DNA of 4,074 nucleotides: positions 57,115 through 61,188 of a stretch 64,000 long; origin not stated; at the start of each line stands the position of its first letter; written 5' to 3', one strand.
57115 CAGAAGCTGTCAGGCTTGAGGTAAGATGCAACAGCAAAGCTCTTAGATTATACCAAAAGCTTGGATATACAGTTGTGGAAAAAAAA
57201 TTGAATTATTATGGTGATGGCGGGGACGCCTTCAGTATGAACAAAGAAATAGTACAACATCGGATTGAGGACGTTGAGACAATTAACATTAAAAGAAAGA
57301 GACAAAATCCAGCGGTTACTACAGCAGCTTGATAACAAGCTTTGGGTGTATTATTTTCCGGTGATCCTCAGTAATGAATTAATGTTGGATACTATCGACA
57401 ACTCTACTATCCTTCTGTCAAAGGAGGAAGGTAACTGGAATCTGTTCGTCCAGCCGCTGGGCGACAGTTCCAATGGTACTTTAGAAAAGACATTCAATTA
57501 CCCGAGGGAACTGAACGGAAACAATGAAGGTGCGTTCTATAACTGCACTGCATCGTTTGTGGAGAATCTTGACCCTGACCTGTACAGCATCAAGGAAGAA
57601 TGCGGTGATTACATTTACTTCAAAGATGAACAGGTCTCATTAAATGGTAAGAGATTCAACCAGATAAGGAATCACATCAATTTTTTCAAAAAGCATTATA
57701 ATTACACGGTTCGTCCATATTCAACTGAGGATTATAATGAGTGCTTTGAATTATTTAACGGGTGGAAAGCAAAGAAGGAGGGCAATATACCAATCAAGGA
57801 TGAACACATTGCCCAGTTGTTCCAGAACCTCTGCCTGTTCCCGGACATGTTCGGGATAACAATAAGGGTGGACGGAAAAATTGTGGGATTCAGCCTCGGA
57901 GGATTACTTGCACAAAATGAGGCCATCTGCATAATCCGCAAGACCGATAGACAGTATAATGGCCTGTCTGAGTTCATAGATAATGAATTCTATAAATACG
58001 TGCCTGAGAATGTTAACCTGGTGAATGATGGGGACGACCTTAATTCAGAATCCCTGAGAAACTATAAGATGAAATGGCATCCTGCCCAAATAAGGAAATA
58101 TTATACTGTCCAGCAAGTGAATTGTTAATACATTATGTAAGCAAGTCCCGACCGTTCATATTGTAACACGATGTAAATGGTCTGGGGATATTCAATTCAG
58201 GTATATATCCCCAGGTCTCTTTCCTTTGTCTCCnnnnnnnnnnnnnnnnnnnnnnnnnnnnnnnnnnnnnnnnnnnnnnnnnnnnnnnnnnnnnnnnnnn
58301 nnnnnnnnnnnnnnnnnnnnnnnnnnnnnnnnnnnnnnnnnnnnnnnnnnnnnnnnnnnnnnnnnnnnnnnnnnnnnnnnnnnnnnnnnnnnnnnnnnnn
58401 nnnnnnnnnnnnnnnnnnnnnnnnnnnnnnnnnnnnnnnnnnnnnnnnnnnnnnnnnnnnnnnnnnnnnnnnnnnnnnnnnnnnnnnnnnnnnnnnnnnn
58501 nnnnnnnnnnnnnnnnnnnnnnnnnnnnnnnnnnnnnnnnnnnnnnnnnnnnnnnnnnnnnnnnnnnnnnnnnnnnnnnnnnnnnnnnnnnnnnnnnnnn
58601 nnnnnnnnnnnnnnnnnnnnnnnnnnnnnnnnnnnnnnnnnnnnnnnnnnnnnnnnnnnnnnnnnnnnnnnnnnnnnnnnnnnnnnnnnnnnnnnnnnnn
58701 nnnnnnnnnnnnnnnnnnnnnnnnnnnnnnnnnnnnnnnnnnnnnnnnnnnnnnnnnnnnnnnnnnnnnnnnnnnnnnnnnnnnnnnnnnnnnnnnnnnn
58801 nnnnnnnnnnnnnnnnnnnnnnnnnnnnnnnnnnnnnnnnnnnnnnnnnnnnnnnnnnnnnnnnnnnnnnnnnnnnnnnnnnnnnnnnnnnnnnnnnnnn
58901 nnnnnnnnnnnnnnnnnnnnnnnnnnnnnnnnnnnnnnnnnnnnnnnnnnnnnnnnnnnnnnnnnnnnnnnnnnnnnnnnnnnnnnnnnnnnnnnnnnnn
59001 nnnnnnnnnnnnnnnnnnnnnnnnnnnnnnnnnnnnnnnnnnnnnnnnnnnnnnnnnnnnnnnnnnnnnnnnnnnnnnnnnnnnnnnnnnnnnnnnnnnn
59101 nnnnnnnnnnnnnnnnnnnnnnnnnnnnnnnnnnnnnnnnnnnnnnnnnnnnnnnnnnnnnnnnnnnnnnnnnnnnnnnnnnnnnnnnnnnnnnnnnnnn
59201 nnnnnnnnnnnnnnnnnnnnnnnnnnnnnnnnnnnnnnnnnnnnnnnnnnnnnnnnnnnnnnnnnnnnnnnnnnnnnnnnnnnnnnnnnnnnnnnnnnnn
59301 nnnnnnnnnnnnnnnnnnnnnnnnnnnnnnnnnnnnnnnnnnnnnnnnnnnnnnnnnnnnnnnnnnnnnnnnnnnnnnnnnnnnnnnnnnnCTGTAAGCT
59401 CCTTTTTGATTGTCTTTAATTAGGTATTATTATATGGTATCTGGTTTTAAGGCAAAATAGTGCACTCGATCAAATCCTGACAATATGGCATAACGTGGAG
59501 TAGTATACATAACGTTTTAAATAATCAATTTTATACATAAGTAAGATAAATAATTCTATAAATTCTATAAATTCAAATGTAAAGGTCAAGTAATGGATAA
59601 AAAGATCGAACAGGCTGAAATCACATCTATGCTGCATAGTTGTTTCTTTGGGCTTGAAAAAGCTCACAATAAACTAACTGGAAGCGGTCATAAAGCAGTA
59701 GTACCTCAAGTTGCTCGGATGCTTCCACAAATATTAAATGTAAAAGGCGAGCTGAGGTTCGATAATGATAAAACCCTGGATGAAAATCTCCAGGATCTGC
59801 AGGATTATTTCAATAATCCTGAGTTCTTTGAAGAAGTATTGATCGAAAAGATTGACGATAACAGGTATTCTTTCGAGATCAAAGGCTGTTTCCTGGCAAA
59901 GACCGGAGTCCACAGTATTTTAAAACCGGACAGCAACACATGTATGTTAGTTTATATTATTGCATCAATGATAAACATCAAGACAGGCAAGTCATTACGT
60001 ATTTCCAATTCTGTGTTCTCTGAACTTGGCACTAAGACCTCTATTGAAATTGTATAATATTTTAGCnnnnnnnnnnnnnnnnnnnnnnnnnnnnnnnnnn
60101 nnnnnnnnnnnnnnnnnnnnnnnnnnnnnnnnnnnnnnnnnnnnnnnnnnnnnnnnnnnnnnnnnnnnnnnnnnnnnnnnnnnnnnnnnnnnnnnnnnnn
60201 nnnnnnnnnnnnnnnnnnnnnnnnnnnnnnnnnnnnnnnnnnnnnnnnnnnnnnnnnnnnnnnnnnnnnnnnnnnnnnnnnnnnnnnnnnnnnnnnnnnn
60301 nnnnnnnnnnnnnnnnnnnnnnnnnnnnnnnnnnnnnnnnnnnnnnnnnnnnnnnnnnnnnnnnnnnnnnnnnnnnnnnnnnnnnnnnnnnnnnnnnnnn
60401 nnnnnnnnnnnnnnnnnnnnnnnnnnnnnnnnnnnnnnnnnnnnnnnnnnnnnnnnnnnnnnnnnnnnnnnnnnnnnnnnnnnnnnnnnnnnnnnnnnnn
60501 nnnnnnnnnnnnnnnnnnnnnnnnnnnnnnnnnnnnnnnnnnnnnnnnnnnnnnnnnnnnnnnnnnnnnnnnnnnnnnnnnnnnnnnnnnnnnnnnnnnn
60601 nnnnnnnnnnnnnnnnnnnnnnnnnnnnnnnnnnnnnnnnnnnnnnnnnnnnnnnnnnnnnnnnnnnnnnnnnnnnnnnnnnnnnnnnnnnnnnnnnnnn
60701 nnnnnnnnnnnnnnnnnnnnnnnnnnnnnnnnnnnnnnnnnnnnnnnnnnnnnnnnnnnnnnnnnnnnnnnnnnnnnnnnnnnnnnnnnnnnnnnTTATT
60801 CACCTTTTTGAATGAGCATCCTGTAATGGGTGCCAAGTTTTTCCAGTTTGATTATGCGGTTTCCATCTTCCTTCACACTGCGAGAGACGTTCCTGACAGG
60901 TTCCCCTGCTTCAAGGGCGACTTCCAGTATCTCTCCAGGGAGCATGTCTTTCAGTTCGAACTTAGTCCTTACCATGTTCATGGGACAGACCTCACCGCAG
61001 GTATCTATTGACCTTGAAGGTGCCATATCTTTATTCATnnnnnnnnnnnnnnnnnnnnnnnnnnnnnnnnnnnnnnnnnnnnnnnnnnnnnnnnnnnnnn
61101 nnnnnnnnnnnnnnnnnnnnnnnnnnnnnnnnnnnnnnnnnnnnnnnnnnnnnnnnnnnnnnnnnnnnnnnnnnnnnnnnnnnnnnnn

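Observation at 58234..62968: Apparent complete assimilatory sulfate-reduction cluster in a methanogen-type archaeon, with no APS kinase needed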

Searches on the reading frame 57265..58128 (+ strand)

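Call 48: search_protein_families(library=pfam, proteins=[window:57265-58128:+], max_evalue=0.001)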
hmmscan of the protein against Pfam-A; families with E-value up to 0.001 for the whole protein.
window:57265-58128:+ (287 aa): 1 family
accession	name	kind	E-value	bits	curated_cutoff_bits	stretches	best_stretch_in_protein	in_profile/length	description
PF09924.15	LPG_synthase_C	-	3.6e-26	92.4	27.5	1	44-280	30-296/298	Phosphatidylglycerol lysyltransferase, C-terminal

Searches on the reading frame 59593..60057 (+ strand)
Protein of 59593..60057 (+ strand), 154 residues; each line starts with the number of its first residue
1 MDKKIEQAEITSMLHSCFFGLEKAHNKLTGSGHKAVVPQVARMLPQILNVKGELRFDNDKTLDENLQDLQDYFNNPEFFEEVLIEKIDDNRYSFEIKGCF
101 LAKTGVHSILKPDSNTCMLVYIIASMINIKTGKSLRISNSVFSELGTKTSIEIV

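Call 3: search_protein_families(library=pfam, proteins=[window:59593-60057:+], max_evalue=0.01)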
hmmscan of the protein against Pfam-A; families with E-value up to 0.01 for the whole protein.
window:59593-60057:+ (154 aa): 0 families

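Call 4: search_protein_families(library=ncbifam, proteins=[window:59593-60057:+], max_evalue=0.01)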
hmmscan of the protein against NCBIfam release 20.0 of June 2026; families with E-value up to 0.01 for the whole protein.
window:59593-60057:+ (154 aa): 0 families

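Call 43: search_protein_families(library=pfam, proteins=[window:59593-60057:+], max_evalue=10)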
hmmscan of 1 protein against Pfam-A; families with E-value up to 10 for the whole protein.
window:59593-60057:+ (154 aa): 2 families
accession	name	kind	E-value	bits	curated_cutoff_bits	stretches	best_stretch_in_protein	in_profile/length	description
PF17457.7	DUF5420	-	0.038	14.2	26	1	49-108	85-144/184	Family of unknown function (DUF5420)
PF11464.13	Rbsn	-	0.072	13.2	26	1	52-71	18-37/42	Rabenosyn Rab binding domain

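Call 44: search_solved_structures(query=window:59593-60057:+, max_evalue=10)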
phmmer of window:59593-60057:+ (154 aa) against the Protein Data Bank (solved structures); distinct sequences matched with E-value up to 10: 7.
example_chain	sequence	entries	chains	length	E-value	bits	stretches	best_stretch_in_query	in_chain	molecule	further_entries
6lzp_A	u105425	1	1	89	0.5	13.6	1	35-94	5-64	SWI/SNF-related matrix-associated actin-dependent regulator of chromatin subfamily B membe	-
1yzm_A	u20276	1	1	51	0.52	13.5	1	37-75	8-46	FYVE-finger-containing Rab5 effector protein rabenosyn-5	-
6kz7_B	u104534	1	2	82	0.71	13.1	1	36-94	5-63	SWI/SNF-related matrix-associated actin-dependent regulator of chromatin subfamily B membe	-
1z0k_B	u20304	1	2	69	0.97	12.6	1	37-75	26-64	FYVE-finger-containing Rab5 effector protein rabenosyn-5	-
2oud_A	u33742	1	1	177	1.3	12.2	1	5-81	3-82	Dual specificity protein phosphatase 10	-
6ltj_M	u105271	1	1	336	1.6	12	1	30-94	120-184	SWI/SNF-related matrix-associated actin-dependent regulator of chromatin subfamily B membe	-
5gjk_B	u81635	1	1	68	1.7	11.9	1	48-94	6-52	SWI/SNF-related matrix-associated actin-dependent regulator of chromatin subfamily B membe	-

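Call 49: search_protein_representatives(protein=window:59593-60057:+)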
Query: 154 residues. Proteins with E-value up to 0.001 (for the whole library): 55; up to 1e-10: 23; up to 1e-30: 2. The best 55 are listed.
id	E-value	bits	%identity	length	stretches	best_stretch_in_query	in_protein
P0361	2.7e-60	218.7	63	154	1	2-154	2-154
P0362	3.1e-32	127.8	45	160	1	4-154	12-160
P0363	1.5e-30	122.3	41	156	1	1-153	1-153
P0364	2.1e-19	86.1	33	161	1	5-154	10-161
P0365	4.5e-19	85.1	37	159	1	3-152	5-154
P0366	9.5e-19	84.0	34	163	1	2-152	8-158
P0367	1.7e-18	83.2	33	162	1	4-151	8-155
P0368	1.1e-17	80.5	36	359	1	7-153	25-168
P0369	9.3e-17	77.6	32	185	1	4-152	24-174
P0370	1.1e-15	74.1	35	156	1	9-153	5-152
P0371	1.9e-15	73.3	30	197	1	4-153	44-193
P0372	5.1e-15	71.9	29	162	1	12-152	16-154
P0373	8.8e-15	71.2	33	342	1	2-153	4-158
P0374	1.5e-14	70.5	28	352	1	3-154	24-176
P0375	1.9e-14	70.1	31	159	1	6-153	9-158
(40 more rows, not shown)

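Call 51: search_protein_families(library=pfam, alignment_id=A2, max_evalue=0.01)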
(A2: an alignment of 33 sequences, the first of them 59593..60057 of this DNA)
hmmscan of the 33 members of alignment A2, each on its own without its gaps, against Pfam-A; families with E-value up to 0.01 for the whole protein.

A. member 1, window:59593-60057:+ (154 aa): 0 families

B. families by the number of members that match (of 33 scanned): 24 families
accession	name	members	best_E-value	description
PF13412.12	HTH_24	3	2.8e-13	Winged helix-turn-helix DNA-binding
PF13404.12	HTH_AsnC-type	3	1.6e-11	AsnC-type helix-turn-helix domain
PF01037.27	AsnC_trans_reg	3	2.5e-09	Lrp/AsnC ligand binding domain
PF08220.18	HTH_DeoR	2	6.1e-06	DeoR-like helix-turn-helix domain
PF08279.18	HTH_11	2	0.00019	HTH domain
PF08280.17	HTH_Mga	2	0.0054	M protein trans-acting positive regulator (MGA) HTH domain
PF00571.33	CBS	1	2.5e-33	CBS domain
PF00072.30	Response_reg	1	2.8e-28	Response regulator receiver domain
PF19101.5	DUF5788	1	1.4e-11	Family of unknown function (DUF5788)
PF12840.13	HTH_20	1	0.00011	Helix-turn-helix domain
PF23198.2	PDE8A_N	1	0.00012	PDE8A-like, N-terminal domain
PF13720.11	Acetyltransf_11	1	0.00041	Udp N-acetylglucosamine O-acyltransferase; Domain 2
PF01047.28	MarR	1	0.00047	MarR family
PF13730.12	HTH_36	1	0.0005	Helix-turn-helix domain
PF09339.16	HTH_IclR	1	0.0013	IclR helix-turn-helix domain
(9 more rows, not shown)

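Call 52: search_solved_structures(query=A2, max_evalue=1)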
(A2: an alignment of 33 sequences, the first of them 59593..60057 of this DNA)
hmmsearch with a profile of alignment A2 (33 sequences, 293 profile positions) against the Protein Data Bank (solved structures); distinct sequences matched with E-value up to 1: 24.
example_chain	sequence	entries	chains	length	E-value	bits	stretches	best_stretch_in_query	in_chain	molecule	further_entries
1ri7_A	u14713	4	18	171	4.5e-12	49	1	156-284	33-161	Putative transcriptional regulator | Putative HTH-type transcriptional regulator PH1519 | Uncharacterized HTH-type transcriptional regulator PH1519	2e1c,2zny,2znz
2cyy_A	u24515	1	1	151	4.5e-12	49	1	156-284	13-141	Putative HTH-type transcriptional regulator PH1519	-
7fby_A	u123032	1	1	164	7.6e-11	45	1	165-286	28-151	Transcriptional regulatory protein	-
9w4v_A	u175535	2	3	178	9.1e-11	44.8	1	165-286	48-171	Uncharacterized HTH-type transcriptional regulator PH0140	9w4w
1i1g_A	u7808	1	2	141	2.7e-10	43.2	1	153-278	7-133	TRANSCRIPTIONAL REGULATOR LRPA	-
8q90_A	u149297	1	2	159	8.1e-10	41.6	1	170-277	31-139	AsnC family transcriptional regulator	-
2p5v_A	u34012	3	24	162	3e-08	36.5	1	153-279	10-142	Transcriptional regulator, LRP/AsnC family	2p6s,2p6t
2dbb_A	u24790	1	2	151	9.8e-08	34.8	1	169-276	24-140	Putative HTH-type transcriptional regulator PH0061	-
2qz8_A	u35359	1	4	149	1.1e-05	28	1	170-280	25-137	Probable transcriptional regulatory protein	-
2ivm_A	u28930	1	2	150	2.3e-05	27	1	170-280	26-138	TRANSCRIPTIONAL REGULATORY PROTEIN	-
2vbw_A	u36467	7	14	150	2.4e-05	27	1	170-280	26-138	TRANSCRIPTIONAL REGULATORY PROTEIN | PROBABLE TRANSCRIPTIONAL REGULATORY PROTEIN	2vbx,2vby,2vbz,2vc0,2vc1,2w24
2w25_A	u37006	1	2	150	2.5e-05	26.9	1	170-280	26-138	PROBABLE TRANSCRIPTIONAL REGULATORY PROTEIN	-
2w29_A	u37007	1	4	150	6.1e-05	25.6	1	170-279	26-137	PROBABLE TRANSCRIPTIONAL REGULATORY PROTEIN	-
3i4p_A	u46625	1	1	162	0.00013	24.6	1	167-279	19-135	Transcriptional regulator, AsnC family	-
4ch7_A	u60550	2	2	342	0.00019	24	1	169-286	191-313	NIRD-LIKE PROTEIN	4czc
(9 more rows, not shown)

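Call 54: find_encoding_contigs(protein=P0362, flank=6000, max_places=3)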
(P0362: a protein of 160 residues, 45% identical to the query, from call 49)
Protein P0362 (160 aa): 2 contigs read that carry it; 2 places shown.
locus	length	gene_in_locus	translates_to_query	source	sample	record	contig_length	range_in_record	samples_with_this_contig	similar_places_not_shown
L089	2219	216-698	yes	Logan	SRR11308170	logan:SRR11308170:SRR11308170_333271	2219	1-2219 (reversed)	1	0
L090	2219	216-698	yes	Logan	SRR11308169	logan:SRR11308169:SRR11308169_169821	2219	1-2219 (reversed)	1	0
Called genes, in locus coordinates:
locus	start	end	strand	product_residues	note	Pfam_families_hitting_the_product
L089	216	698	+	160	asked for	PF27323:RdxA_C (weak)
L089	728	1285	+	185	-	PF00075:RNase_H, PF13456:RVT_3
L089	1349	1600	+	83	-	-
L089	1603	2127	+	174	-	PF00227:Proteasome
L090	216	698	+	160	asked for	PF27323:RdxA_C (weak)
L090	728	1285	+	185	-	PF00075:RNase_H, PF13456:RVT_3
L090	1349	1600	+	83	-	-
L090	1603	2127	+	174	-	PF00227:Proteasome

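Call 59: predict_structure(alignment_id=A3)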
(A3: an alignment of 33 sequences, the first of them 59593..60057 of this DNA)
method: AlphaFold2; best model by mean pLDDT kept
length: 154 residues; sequences in the alignment: 33
mean_pLDDT: 93.5   pTM: 0.86
mean pLDDT of the five models: 93.5, 92.7, 91.9, 91.0, 90.3
residues with pLDDT >= 90: 128; 70-90: 25; 50-70: 1; < 50: 0
segments of 3 or more residues with pLDDT < 50: none
pLDDT, mean of each block of 10 residues (from residue 1): 88 95 91 88 89 87 96 96 98 98 95 94 95 95 97 97
secondary structure, 60 per line:
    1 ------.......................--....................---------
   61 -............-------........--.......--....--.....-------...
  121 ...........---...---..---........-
elements in order: H7-29 H32-51 H62-73 E81-88 E91-97 H100-103 H106-110 H118-131 E135-137 E146-153

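Call 63: fold_search(model_id=the predicted structure, library=pdb)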
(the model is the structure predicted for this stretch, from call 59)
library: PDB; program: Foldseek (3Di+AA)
matches with E <= 10: 854; with E <= 0.001: 0
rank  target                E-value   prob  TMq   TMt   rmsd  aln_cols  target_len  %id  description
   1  4fdk_A                1.2e-03  1.00  0.49  0.42   7.0       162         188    9  F78L Tt H-NOX (released 2013-08-28)
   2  1wc8                  1.2e-03  0.99  0.46  0.44   9.1       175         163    8  The crystal structure of mouse bet3p (released 2004-12-13)
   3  3njc_A                1.2e-03  1.00  0.49  0.49   6.6       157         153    8  Crystal structure of the yslB protein from Bacillus subtilis. Northeast Structural Genomics Consortium Target SR460. (released 2010-09-22)
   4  7e2d_G                1.7e-03  1.00  0.53  0.43   6.9       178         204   11  Monomer of TRAPPII (Closed) (released 2022-02-09)
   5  3njc_B                2.0e-03  1.00  0.48  0.50   6.5       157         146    8  Crystal structure of the yslB protein from Bacillus subtilis. Northeast Structural Genomics Consortium Target SR460. (released 2010-09-22)
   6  7b6d_G                2.0e-03  0.99  0.50  0.46   6.2       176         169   11  Drosophila melanogaster TRAPPCore (C1, C2, C2L, C3a/b, C4, C5, C6 subunits) (released 2021-06-09)
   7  7e8s_G                2.1e-03  0.99  0.53  0.43   6.9       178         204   11  Intact TRAPPII (state I). (released 2022-02-09)
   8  7b6d_A                2.1e-03  0.99  0.45  0.43   7.7       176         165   10  Drosophila melanogaster TRAPPCore (C1, C2, C2L, C3a/b, C4, C5, C6 subunits) (released 2021-06-09)
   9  3kxc_C                2.5e-03  0.99  0.46  0.50   6.3       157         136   10  Mutant transport protein (released 2010-04-21)
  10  1u56_B                2.7e-03  0.98  0.43  0.37   6.6       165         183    9  Crystal structure of an oxygen binding H-NOX domain related to soluble guanylate cyclases (Water-ligated, ferric form) (released 2004-08-31)
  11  7u05_J                2.9e-03  0.99  0.55  0.44   6.6       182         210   13  Structure of the yeast TRAPPII-Rab11/Ypt32 complex in the closed/closed state (composite structure) (released 2022-04-27)
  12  1xbn                  2.9e-03  0.98  0.44  0.37   6.8       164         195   10  Crystal structure of a bacterial nitric oxide sensor: an ortholog of mammalian soluble guanylate cyclase heme domain (released 2004-09-07)
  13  3sj5_A                3.1e-03  0.99  0.44  0.38   6.3       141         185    6  I5F Mutant Structure of T. Tengcongensis H-NOX (released 2011-07-20)
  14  3tf0_A                3.3e-03  0.99  0.47  0.41   7.1       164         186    8  Crystal structure of an H-NOX protein from T. tengcongensis (released 2011-11-09)
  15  3a8e_B                3.3e-03  0.98  0.46  0.45   6.8       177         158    8  The structure of AxCesD octamer complexed with cellopentaose (released 2010-09-22)
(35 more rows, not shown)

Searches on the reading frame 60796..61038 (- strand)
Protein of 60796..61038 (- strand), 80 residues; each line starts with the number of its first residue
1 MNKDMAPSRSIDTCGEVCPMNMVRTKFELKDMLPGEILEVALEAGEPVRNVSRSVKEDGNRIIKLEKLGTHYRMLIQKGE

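Call 3: search_protein_families(library=pfam, proteins=[window:60796-61038:-], max_evalue=0.01)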
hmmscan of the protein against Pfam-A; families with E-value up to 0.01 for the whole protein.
window:60796-61038:- (80 aa): 1 family
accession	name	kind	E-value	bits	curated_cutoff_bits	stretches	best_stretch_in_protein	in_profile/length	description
PF01206.22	TusA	-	4.9e-18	65.2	28.6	1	10-78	2-70/70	Sulfurtransferase TusA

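Call 4: search_protein_families(library=ncbifam, proteins=[window:60796-61038:-], max_evalue=0.01)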
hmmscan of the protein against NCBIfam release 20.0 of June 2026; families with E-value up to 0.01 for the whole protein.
window:60796-61038:- (80 aa): 3 families
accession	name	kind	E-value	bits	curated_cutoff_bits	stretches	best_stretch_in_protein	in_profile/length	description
NF008242.0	PRK11018.1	equivalog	6.2e-13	48.2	79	1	2-78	2-78/78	sulfurtransferase-like selenium metabolism protein YedF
TIGR03527.1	selenium_YedF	equivalog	0.00014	21.7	110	1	11-78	1-68/194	sulfurtransferase-like selenium metabolism protein YedF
NF001423.0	PRK00299.1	equivalog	0.0054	16.5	78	1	5-79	6-80/82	sulfurtransferase TusA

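Call 73: search_solved_structures(query=window:60796-61038:-, max_evalue=0.01)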
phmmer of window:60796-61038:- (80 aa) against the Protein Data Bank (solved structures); distinct sequences matched with E-value up to 0.01: 6.
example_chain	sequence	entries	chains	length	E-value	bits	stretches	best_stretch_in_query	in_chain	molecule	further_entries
1jdq_A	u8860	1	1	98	4.5e-09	39.8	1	8-71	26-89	HYPOTHETICAL PROTEIN TM0983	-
1je3_A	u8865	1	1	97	1.5e-06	31.8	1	3-78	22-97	HYPOTHETICAL 8.6 KDA PROTEIN IN AMYA-FLIE INTERGENIC REGION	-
5cwd_A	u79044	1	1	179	0.0013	22.5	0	36-64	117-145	Designed helical repeat protein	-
1dcj_A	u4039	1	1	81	0.0042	20.8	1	6-79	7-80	YHHP PROTEIN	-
3lvj_C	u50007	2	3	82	0.0043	20.8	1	6-79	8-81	Sulfurtransferase tusA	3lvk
8k1r_B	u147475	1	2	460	0.0071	20.1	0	7-68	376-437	Spirochaeta thermophila YeeE(TsuA)-YeeD(TsuB),UPF0033 domain-containing protein, SirA-like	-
